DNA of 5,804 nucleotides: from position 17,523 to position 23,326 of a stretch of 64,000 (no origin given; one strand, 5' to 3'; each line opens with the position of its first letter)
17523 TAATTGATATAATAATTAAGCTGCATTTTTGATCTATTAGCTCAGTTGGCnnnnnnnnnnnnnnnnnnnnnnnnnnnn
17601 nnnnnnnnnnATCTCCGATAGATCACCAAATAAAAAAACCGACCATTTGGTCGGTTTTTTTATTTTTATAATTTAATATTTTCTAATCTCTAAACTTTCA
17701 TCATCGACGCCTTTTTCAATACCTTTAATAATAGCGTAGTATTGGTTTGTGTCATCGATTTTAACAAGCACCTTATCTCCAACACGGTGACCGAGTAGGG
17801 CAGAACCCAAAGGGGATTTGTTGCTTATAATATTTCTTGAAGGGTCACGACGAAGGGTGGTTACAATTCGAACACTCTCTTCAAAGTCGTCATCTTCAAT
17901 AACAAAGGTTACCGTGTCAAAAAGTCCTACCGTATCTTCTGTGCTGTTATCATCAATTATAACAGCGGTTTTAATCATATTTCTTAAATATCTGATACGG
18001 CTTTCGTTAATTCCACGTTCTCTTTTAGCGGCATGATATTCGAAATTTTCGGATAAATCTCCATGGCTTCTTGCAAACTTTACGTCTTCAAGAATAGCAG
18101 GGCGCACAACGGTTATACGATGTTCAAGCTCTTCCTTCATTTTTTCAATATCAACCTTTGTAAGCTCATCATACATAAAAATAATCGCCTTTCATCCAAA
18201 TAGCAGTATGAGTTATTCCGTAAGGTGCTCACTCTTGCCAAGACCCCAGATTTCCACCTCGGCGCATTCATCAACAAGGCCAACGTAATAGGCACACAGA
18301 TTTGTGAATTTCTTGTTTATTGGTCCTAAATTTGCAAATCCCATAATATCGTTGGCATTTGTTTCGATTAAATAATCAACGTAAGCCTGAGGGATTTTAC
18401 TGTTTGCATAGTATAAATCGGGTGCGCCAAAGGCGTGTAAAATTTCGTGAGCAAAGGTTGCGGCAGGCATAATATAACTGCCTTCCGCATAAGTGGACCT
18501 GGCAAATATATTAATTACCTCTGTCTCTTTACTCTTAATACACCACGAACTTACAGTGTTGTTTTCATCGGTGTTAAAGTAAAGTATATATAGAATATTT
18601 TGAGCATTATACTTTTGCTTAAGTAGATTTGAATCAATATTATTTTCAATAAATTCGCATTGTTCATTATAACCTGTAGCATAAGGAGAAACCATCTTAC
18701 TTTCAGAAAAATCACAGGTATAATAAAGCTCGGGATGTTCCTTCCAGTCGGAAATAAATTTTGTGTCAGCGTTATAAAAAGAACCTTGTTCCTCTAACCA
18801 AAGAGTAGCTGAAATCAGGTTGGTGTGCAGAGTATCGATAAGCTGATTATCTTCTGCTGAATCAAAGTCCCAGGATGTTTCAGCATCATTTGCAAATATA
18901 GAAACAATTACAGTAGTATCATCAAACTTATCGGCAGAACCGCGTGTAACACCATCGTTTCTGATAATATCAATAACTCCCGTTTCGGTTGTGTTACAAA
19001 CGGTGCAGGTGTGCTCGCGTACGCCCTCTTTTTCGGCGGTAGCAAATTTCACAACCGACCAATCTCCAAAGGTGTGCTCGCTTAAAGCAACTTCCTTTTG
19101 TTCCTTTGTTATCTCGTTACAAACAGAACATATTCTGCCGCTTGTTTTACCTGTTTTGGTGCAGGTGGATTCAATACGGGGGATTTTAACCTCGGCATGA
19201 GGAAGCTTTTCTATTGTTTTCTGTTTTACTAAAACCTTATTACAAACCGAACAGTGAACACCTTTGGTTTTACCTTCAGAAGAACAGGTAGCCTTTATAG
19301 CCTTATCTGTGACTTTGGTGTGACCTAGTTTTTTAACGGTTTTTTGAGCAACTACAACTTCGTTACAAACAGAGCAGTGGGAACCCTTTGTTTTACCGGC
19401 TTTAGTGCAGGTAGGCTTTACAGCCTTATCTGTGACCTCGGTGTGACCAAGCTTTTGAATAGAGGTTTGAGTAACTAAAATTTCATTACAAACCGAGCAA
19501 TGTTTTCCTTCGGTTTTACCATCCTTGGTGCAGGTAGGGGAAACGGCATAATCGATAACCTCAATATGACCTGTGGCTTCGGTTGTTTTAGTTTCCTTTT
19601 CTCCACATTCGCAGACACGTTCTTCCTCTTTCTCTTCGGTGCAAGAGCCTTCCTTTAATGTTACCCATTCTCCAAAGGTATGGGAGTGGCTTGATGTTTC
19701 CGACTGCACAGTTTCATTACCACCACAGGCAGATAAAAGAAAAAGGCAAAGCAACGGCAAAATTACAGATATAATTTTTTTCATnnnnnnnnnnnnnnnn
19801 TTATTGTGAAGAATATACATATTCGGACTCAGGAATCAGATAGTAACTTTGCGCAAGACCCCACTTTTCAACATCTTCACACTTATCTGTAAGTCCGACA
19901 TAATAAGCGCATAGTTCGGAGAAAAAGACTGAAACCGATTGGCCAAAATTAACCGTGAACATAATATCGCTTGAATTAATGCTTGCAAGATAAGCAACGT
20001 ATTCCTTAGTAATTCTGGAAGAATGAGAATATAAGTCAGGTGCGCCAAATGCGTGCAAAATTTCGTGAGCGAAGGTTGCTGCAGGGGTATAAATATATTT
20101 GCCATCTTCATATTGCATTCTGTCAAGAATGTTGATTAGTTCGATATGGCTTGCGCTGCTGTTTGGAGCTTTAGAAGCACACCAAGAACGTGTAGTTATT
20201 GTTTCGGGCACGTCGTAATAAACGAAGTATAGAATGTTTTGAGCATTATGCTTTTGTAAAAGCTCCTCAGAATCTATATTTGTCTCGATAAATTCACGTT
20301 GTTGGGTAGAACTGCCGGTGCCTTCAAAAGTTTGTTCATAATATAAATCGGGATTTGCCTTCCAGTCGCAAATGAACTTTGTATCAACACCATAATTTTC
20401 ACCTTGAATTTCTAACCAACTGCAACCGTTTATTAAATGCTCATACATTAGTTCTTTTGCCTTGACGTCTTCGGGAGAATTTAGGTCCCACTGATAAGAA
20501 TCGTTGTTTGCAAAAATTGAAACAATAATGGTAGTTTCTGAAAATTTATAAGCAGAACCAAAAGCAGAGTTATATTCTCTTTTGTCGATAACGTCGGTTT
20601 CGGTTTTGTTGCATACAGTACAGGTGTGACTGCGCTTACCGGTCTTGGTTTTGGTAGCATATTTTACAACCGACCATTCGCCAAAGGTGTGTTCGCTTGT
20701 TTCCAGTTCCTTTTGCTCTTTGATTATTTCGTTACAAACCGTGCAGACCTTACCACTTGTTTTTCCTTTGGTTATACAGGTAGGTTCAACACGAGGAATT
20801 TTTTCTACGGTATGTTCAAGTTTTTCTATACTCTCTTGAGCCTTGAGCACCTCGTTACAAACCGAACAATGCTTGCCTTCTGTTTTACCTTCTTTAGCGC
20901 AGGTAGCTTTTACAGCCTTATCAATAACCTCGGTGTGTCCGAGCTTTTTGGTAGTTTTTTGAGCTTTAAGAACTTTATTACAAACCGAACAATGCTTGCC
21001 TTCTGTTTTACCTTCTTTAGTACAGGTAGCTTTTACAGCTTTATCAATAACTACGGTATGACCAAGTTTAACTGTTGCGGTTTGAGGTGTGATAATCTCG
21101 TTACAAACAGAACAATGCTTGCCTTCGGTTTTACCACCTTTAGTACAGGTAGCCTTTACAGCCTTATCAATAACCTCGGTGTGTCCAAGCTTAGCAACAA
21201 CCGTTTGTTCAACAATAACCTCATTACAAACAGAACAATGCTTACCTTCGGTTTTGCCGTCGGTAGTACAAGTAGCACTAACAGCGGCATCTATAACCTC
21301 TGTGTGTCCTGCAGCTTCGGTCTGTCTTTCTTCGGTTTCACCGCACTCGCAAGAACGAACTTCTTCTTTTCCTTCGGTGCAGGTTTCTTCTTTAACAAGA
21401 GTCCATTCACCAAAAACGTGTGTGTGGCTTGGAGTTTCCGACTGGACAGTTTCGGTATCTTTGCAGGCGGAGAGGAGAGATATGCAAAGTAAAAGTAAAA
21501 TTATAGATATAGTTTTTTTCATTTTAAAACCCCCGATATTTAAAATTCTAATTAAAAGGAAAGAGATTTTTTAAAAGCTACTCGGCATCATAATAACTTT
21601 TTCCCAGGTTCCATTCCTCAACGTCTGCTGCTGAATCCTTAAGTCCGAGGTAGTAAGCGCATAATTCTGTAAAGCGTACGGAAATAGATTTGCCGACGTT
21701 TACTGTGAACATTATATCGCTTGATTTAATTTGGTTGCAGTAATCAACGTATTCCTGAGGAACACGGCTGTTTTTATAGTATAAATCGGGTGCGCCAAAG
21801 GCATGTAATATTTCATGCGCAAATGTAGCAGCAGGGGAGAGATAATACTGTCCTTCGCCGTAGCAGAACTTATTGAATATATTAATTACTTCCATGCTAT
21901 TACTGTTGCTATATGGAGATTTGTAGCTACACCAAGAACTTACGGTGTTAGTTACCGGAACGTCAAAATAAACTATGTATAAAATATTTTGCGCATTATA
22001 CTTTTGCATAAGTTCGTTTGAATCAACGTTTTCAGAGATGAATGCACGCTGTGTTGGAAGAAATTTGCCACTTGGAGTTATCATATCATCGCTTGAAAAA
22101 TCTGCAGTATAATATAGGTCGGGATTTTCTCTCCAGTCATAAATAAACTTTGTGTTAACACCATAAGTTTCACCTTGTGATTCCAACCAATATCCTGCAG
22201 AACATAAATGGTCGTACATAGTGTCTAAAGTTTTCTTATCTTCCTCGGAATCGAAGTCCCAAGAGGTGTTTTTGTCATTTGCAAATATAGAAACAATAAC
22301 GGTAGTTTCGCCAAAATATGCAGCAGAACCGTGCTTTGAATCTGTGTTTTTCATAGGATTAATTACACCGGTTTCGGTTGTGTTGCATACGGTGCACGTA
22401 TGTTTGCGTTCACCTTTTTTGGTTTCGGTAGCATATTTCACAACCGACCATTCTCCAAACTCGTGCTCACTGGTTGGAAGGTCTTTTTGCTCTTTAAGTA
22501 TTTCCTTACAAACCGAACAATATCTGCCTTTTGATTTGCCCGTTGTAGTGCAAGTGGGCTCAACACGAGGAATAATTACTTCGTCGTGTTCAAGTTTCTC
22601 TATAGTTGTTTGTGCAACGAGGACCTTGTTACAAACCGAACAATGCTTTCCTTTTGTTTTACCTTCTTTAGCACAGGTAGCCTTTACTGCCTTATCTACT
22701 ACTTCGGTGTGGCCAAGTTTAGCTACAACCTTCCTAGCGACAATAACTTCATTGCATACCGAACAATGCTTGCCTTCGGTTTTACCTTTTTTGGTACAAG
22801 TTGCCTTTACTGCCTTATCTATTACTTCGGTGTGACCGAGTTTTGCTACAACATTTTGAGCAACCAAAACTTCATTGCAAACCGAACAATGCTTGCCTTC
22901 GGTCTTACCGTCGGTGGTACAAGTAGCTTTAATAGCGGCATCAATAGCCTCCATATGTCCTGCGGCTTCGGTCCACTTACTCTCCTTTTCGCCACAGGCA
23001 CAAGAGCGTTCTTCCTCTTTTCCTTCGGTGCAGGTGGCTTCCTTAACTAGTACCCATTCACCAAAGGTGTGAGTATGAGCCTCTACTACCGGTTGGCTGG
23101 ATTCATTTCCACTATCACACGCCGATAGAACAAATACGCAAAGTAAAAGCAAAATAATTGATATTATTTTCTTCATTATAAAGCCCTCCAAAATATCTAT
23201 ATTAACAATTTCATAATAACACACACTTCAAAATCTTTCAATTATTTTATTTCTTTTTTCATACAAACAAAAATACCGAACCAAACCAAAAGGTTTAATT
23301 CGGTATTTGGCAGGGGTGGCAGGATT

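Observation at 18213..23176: Tandem triplication of Cys/His-repeat lipoproteins ending in a snapalysin-like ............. motif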

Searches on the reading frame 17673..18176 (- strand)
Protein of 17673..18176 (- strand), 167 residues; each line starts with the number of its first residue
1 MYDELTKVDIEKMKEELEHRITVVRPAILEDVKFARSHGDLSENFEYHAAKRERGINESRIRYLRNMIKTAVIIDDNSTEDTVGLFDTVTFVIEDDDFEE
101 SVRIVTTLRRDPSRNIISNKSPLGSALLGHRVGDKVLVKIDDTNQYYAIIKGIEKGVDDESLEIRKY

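Call 61: search_protein_families(library=pfam, proteins=[window:17673-18176:-], max_evalue=0.001)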
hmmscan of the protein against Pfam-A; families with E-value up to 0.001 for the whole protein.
window:17673-18176:- (167 aa): 2 families
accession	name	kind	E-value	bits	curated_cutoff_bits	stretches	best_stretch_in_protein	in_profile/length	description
PF03449.20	GreA_GreB_N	-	8.5e-26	90.4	24.5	1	5-73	3-71/71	Transcription elongation factor, N-terminal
PF01272.25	GreA_GreB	-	1.9e-17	63.4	26.9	1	79-151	2-74/77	Transcription elongation factor, GreA/GreB, C-term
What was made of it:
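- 17673..18176 (-): greA, 36 nt downstream of gene A. Possibly co-transcribed. The adjacency is conserved in relatives. Pfam GreA_GreB_N and GreA_GreB (call 61).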

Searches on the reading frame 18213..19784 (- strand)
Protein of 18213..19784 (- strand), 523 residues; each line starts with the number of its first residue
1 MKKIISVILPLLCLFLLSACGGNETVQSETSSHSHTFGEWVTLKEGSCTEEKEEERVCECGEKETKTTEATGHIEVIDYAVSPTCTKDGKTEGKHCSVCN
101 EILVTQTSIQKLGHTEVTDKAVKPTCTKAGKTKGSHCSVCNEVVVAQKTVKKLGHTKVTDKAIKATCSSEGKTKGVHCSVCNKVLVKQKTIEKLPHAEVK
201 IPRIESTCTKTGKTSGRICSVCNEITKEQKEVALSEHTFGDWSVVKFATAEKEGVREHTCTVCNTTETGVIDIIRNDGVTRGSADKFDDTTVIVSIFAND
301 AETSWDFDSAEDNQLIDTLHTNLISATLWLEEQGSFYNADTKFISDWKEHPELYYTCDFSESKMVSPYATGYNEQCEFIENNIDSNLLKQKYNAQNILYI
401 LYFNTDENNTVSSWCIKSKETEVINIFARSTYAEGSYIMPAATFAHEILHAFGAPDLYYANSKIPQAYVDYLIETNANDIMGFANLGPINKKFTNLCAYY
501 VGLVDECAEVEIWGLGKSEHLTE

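Call 3: search_protein_families(library=pfam, proteins=[window:18213-19784:-], max_evalue=1)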
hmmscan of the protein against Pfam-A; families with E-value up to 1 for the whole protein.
window:18213-19784:- (523 aa): 1 family
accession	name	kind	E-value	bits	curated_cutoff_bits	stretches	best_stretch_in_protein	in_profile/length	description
PF00050.26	Kazal_1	-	0.044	14.2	21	2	120-152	11-43/49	Kazal-type serine protease inhibitor domain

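Call 4: search_protein_families(library=ncbifam, proteins=[window:18213-19784:-], max_evalue=1)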
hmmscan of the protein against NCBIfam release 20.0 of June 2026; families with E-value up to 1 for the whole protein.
window:18213-19784:- (523 aa): 3 families
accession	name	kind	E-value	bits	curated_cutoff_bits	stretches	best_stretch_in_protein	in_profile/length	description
NF058647.1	lipo_LytA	equivalog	0.0011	19.1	110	1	1-46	1-35/107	acidic lipoprotein LytA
TIGR03296.1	M6dom_TIGR03296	domain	0.0062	16.5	110.8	1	441-469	167-196/286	M6 family metalloprotease domain-containing protein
NF047847.2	SS_mature_LptM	equivalog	0.019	15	27.7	1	1-21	1-21/31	LPS translocon maturation chaperone LptM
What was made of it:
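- Pfam and NCBIfam give nothing above cut-off (calls 3, 4).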

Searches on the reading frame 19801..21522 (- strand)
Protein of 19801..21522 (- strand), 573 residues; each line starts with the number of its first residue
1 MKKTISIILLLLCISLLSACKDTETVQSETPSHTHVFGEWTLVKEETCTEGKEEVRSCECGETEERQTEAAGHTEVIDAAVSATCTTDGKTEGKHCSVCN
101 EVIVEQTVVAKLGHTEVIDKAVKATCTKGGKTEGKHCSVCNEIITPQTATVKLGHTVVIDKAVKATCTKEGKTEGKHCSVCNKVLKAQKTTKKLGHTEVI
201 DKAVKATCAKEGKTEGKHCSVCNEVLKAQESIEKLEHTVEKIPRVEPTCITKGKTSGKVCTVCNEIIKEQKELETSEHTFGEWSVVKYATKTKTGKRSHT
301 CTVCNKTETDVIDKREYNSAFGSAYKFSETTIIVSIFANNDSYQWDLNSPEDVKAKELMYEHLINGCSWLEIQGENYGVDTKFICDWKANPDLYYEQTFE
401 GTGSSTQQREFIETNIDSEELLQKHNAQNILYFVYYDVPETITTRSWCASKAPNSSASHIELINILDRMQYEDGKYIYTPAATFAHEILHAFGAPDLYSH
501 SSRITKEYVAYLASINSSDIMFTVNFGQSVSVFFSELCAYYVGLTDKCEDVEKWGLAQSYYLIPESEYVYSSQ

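Call 3: search_protein_families(library=pfam, proteins=[window:19801-21522:-], max_evalue=1)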
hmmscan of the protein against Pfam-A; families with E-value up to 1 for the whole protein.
window:19801-21522:- (573 aa): 3 families
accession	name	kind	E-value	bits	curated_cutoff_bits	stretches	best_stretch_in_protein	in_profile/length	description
PF24973.1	EGF_LMN_ATRN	-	0.0021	18.6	27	1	72-102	5-33/44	Laminin/attractin EGF domain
PF00050.26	Kazal_1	-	0.019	15.4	21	0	245-275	13-43/49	Kazal-type serine protease inhibitor domain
PF05168.19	HEPN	-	0.052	14.2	22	0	199-246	34-81/117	HEPN domain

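Call 4: search_protein_families(library=ncbifam, proteins=[window:19801-21522:-], max_evalue=1)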
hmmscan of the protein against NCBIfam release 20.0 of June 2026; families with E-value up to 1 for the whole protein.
window:19801-21522:- (573 aa): 2 families
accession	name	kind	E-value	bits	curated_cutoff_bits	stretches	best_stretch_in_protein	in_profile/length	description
TIGR03296.1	M6dom_TIGR03296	domain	0.00022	21.2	110.8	1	364-510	83-197/286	M6 family metalloprotease domain-containing protein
NF047847.2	SS_mature_LptM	equivalog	0.49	10.5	27.7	1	1-20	1-20/31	LPS translocon maturation chaperone LptM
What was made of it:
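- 19804..20607 (-): Catalytic domain of gene B (residues 306-573). Sub-threshold TIGR03296 hit at residues 364-510, E 2e-4 (call 4).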

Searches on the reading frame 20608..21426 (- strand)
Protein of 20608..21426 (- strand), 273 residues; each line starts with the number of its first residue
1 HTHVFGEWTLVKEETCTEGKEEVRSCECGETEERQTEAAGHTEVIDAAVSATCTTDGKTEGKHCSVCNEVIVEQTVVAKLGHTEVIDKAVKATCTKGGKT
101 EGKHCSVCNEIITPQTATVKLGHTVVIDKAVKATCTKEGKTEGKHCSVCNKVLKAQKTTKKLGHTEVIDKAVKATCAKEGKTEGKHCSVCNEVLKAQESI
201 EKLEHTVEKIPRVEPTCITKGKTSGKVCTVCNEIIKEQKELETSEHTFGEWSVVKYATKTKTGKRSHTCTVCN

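Call 30: find_homologous_proteins(query=window:20608-21426:-, max_evalue=0.001)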
Query window:20608-21426:- (273 aa): 2813 proteins with E <= 0.001 among 8000 candidates; the best 120 are listed.
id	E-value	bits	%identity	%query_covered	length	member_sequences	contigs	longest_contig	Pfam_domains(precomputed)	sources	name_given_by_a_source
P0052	1.0e-116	407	47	84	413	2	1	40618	PF06677.19,PF24973.2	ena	-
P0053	1.6e-105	370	51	84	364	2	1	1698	PF16250.11,PF24973.2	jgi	-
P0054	4.6e-93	329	37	88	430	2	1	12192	PF00404.25,PF24292.2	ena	-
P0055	1.2e-91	325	50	90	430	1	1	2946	PF06677.19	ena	-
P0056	1.3e-90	321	40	100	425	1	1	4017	-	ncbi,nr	ncbi:MAG: hypothetical protein J6Q55_03475, partial [Clostridia bacterium]|nr:hypothetical protein [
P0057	2.2e-83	298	58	63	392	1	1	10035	PF06677.19,PF24973.2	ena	-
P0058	6.8e-83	296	33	80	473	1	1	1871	-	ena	-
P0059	2.0e-82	295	60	90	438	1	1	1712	-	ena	-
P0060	3.0e-82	294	59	76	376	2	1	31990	PF06677.19,PF24973.2,PF24292.2,PF26486.1,PF07775.17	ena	-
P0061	9.5e-82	292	52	91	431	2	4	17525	-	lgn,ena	-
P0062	9.5e-82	292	49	90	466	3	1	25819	-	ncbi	-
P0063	2.4e-81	291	48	90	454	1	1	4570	-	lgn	-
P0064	5.8e-81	290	44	90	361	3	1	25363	PF01529.26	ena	-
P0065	6.7e-81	290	52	88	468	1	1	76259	-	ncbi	-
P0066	7.7e-81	289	54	87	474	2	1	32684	PF00404.25,PF24973.2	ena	-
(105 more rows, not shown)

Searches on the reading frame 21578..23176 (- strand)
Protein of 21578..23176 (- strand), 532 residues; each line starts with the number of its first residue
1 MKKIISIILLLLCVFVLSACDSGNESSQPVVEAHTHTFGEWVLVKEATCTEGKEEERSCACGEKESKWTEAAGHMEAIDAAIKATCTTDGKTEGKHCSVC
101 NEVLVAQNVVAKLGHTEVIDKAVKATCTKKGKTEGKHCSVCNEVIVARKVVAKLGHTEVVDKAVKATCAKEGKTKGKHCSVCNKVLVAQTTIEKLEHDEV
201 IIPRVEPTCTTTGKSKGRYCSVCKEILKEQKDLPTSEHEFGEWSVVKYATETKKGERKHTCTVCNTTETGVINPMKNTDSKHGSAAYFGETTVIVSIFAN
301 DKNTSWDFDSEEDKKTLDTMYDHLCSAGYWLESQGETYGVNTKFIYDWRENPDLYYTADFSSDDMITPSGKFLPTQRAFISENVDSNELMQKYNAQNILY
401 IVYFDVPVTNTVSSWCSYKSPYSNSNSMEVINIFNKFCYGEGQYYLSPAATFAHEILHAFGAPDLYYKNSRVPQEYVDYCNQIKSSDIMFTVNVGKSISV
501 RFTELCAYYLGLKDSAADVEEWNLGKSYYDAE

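Call 3: search_protein_families(library=pfam, proteins=[window:21578-23176:-], max_evalue=1)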
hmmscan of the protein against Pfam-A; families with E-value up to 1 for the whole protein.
window:21578-23176:- (532 aa): 2 families
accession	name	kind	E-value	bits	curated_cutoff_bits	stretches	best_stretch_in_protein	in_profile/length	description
PF24973.1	EGF_LMN_ATRN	-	0.0083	16.7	27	2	155-186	5-34/44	Laminin/attractin EGF domain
PF05168.19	HEPN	-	0.04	14.5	22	0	159-193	34-68/117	HEPN domain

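Call 4: search_protein_families(library=ncbifam, proteins=[window:21578-23176:-], max_evalue=1)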
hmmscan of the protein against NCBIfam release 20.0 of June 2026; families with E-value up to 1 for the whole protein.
window:21578-23176:- (532 aa): 7 families
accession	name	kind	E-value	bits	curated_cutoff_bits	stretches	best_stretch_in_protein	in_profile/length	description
TIGR03296.1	M6dom_TIGR03296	domain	0.00012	22.1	110.8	1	422-478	138-197/286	M6 family metalloprotease domain-containing protein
NF038215.1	acineto_lipo_PV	hypoth_equivalog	0.0012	18.5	33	1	3-35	1-33/55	NF038215 family lipoprotein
NF047813.1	LIC13410_lipo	equivalog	0.0023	18.1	180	1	1-37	1-37/123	LIC13410 family lipoprotein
NF047847.2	SS_mature_LptM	equivalog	0.07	13.2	27.7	1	1-20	1-20/31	LPS translocon maturation chaperone LptM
NF033194.1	lipo_EMYY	hypoth_equivalog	0.13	11.5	100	1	2-26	1-25/292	EMYY motif lipoprotein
NF041586.1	MqnP_DT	exception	0.24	11.1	430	1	494-522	117-145/277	menaquinone biosynthesis prenyltransferase MqnP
NF049958.1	Cas10_III-i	exception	0.96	8.8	175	1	213-250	60-98/295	type III-I CRISPR-associated protein Cas10i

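Call 5: search_solved_structures(query=window:21578-23176:-, max_evalue=10, show_alignments=3)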
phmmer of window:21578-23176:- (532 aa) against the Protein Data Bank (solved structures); distinct sequences matched with E-value up to 10: 3.
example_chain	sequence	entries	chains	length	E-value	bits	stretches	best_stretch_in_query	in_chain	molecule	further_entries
1sgp_I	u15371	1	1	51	0.36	12.3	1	78-113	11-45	TURKEY OVOMUCOID INHIBITOR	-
5z6b_A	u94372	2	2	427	0.61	11.5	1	1-28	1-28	Putative ABC transporter substrate-binding protein YesO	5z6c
1uvf_A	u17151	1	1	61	0.68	11.4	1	150-191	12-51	SERINE PROTEINASE INHIBITOR KAZAL TYPE 5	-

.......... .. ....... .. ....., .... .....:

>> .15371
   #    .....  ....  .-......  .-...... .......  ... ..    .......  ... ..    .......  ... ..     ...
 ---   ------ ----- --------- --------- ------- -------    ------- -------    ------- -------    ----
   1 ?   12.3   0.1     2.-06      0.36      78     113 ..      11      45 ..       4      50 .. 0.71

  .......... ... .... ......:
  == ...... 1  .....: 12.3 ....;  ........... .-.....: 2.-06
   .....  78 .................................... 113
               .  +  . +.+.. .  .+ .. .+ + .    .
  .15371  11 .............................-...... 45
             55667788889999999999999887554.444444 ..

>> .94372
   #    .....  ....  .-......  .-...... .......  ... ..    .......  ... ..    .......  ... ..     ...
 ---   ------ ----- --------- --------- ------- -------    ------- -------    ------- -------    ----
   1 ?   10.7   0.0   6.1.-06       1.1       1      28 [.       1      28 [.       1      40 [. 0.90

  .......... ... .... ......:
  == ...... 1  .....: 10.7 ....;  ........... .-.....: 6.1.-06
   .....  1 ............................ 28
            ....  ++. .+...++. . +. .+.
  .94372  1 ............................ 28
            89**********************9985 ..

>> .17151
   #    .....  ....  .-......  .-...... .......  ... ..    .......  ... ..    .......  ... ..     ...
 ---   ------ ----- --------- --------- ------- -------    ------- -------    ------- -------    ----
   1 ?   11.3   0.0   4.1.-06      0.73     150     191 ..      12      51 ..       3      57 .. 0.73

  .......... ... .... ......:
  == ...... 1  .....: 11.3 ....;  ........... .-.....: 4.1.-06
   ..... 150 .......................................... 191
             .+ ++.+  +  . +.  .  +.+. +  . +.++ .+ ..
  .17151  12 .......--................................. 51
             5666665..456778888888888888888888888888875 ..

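Call 48: list_cluster_members(proteins=[window:21578-23176:-, window:19801-21522:-, window:18213-19784:-, window:17673-18176:-, window:15052-17457:+])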
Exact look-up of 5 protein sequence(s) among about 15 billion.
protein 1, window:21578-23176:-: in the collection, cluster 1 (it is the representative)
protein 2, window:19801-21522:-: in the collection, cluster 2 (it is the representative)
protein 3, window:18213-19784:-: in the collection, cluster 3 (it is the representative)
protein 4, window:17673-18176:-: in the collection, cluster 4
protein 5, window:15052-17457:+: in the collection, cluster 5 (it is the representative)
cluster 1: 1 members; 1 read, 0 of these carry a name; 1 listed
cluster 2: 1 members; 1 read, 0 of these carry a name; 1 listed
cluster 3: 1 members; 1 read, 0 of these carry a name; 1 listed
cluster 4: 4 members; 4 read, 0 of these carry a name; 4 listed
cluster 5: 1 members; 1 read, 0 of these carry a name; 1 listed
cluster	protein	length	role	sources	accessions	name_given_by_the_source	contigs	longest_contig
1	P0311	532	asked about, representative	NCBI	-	-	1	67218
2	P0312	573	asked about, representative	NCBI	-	-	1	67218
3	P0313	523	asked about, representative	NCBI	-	-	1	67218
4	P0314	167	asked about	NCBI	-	-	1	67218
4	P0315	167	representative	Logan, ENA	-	-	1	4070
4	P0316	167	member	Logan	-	-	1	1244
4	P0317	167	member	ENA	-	-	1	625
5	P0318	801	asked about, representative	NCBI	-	-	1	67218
